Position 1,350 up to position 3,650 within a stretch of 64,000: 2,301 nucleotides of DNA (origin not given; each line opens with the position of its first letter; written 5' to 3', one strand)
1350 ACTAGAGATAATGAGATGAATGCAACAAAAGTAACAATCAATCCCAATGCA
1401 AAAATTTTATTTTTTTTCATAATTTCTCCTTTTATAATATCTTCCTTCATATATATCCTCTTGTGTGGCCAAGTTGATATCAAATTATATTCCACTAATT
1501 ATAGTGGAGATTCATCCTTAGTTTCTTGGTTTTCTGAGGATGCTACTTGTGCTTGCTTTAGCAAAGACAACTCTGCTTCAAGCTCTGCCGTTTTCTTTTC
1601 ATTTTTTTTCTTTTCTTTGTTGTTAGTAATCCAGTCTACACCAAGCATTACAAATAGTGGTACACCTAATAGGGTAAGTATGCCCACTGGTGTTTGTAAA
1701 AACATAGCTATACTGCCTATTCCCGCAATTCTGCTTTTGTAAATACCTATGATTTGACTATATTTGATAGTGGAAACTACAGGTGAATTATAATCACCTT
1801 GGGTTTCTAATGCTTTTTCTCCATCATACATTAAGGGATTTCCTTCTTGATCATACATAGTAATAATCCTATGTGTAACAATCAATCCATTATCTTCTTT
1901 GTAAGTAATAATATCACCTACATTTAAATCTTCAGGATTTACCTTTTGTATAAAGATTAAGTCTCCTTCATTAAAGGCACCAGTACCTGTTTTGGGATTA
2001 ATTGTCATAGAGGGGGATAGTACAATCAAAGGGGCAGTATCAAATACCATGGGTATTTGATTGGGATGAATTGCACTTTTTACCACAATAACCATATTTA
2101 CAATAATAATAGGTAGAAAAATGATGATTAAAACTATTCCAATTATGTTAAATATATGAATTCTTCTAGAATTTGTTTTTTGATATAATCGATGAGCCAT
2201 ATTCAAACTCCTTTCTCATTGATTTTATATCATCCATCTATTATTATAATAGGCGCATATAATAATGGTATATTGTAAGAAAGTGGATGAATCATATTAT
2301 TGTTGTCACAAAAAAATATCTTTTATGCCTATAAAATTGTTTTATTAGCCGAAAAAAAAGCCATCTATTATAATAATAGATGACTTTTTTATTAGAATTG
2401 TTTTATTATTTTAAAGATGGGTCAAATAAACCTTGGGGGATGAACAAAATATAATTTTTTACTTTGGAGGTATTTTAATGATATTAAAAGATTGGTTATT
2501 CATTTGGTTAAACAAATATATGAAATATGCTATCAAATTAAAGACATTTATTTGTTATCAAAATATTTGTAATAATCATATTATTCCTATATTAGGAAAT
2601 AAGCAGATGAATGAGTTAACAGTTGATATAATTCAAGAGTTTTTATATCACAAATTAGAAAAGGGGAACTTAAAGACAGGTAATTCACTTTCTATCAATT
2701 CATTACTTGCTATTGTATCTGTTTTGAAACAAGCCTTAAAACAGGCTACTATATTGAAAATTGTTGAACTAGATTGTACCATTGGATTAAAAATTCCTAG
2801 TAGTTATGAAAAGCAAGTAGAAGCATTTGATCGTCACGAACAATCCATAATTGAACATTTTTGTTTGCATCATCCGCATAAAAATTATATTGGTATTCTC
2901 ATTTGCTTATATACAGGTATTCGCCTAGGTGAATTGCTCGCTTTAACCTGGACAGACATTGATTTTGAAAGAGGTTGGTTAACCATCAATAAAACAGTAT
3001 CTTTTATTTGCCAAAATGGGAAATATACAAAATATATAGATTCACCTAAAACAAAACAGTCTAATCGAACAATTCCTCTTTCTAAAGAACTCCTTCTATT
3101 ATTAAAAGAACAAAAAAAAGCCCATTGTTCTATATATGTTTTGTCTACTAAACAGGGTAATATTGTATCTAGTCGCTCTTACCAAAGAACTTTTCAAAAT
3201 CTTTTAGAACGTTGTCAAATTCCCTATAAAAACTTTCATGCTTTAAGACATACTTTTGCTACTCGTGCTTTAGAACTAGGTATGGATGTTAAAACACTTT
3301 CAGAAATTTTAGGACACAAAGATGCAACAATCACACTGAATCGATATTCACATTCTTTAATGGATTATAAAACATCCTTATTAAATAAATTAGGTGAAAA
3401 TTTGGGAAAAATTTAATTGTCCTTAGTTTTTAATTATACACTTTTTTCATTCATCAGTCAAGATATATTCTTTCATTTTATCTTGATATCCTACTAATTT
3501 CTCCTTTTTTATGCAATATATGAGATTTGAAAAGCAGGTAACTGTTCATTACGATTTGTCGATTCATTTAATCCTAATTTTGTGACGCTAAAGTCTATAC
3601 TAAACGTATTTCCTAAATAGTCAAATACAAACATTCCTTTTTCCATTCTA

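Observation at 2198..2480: Candidate recombinase-driven invertible switch between a tyrosine recombinase and the sipW/tasA-like operon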

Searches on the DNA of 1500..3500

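Call 71: search_rna_families(source=window, start=1500, end=3500, threshold=evalue, max_evalue=1)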
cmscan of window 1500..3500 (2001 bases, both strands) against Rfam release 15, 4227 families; matches with E-value up to 1: 1.
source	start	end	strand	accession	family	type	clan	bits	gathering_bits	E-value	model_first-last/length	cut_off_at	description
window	2327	2391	+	RF02713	MCS4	Gene; sRNA;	-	27.1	56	0.33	1-123/123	no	Mycoplasma sRNA MCS4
